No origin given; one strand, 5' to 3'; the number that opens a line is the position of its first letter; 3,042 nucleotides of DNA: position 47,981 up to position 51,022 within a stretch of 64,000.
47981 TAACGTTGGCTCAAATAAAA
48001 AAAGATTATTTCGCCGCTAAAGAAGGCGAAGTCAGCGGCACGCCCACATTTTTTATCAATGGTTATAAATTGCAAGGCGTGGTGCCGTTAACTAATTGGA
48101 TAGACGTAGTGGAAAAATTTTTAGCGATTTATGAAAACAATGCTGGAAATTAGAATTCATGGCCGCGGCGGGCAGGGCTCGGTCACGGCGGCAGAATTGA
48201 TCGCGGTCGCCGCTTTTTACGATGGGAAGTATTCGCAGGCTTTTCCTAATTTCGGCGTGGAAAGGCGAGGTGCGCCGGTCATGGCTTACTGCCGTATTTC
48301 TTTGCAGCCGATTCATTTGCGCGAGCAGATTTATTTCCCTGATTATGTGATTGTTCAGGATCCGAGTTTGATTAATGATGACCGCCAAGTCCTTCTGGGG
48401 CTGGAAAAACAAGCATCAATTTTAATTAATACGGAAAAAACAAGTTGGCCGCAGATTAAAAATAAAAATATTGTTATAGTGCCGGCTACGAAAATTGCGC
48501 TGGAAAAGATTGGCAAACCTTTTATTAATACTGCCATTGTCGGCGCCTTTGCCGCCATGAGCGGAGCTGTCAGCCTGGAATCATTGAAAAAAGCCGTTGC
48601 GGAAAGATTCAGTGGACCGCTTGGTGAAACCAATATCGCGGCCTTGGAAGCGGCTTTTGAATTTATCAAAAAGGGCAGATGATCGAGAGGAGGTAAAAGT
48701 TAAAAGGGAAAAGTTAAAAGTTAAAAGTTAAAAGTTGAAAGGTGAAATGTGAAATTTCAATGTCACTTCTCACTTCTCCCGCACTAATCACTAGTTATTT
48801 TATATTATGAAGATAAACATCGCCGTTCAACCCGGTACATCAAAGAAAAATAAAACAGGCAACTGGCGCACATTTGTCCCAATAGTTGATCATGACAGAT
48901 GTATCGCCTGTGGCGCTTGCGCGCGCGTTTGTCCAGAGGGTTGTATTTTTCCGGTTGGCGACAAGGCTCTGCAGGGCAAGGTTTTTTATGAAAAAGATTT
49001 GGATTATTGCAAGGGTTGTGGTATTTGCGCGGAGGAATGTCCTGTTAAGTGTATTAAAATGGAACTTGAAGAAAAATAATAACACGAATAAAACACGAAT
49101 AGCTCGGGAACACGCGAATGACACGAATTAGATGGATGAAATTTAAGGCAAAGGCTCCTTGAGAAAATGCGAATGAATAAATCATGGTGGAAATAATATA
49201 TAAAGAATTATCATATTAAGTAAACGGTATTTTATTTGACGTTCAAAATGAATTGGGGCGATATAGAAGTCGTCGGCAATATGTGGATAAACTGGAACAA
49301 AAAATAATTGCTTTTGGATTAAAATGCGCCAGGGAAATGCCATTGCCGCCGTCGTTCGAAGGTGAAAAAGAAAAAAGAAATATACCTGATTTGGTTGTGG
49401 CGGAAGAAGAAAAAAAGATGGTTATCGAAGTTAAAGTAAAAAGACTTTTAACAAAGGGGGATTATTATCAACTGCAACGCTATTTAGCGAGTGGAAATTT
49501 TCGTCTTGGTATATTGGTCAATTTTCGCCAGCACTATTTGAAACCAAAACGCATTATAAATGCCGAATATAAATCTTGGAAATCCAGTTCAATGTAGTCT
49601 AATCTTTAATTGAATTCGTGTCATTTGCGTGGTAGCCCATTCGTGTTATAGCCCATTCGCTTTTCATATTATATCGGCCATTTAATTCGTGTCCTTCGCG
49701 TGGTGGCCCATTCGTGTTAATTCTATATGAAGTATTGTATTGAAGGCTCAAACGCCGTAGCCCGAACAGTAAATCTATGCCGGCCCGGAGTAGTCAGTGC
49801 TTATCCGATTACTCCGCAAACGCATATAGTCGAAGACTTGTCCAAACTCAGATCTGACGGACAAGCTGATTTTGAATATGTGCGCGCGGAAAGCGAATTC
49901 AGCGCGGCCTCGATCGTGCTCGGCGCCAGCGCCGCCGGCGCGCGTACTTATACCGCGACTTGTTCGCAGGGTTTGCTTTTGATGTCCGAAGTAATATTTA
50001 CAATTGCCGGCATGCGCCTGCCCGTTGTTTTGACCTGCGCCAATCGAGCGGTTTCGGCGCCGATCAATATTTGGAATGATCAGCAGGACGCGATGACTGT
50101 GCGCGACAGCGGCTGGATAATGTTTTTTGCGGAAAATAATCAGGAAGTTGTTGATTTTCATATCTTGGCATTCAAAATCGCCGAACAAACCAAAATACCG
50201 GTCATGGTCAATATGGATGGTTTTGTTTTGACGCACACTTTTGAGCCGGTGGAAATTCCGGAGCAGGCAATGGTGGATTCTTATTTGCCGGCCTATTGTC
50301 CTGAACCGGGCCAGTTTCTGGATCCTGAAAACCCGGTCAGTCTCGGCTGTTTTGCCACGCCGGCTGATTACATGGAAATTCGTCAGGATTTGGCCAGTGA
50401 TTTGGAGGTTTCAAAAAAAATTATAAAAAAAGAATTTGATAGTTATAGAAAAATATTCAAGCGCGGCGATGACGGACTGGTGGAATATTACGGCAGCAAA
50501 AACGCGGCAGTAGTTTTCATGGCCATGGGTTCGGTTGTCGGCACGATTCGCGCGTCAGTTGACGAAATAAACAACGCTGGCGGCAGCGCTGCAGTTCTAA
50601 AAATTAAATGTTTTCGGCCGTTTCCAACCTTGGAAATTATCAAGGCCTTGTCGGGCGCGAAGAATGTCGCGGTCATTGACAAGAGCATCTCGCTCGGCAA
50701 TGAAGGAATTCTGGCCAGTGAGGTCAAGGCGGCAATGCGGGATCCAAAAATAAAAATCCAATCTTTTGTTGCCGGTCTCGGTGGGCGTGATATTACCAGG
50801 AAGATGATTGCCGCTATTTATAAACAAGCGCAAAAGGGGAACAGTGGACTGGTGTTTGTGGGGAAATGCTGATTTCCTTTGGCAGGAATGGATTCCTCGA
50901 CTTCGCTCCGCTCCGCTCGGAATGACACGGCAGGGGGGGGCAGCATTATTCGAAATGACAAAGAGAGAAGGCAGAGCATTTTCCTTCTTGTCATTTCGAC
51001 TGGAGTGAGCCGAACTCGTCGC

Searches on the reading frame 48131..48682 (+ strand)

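Call 103: search_protein_families(library=pfam, proteins=[window:48131-48682:+], max_evalue=0.0001)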
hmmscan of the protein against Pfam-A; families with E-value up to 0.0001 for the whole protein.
window:48131-48682:+ (183 aa): 1 family
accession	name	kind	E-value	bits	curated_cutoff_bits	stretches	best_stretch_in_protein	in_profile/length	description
PF01558.24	POR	-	4.7e-40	138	27.4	1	13-177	1-173/173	Pyruvate ferredoxin/flavodoxin oxidoreductase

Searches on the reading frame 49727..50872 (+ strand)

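Call 103: search_protein_families(library=pfam, proteins=[window:49727-50872:+], max_evalue=0.0001)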
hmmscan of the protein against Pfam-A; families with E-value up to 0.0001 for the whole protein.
window:49727-50872:+ (381 aa): 2 families
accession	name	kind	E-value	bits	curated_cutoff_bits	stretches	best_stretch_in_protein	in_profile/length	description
PF01855.24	POR_N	-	9e-74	248.5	27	1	18-236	6-229/231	Pyruvate flavodoxin/ferredoxin oxidoreductase, thiamine diP-bdg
PF17147.9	PFOR_II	-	1.2e-25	90.3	27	1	260-359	1-100/102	Pyruvate:ferredoxin oxidoreductase core domain II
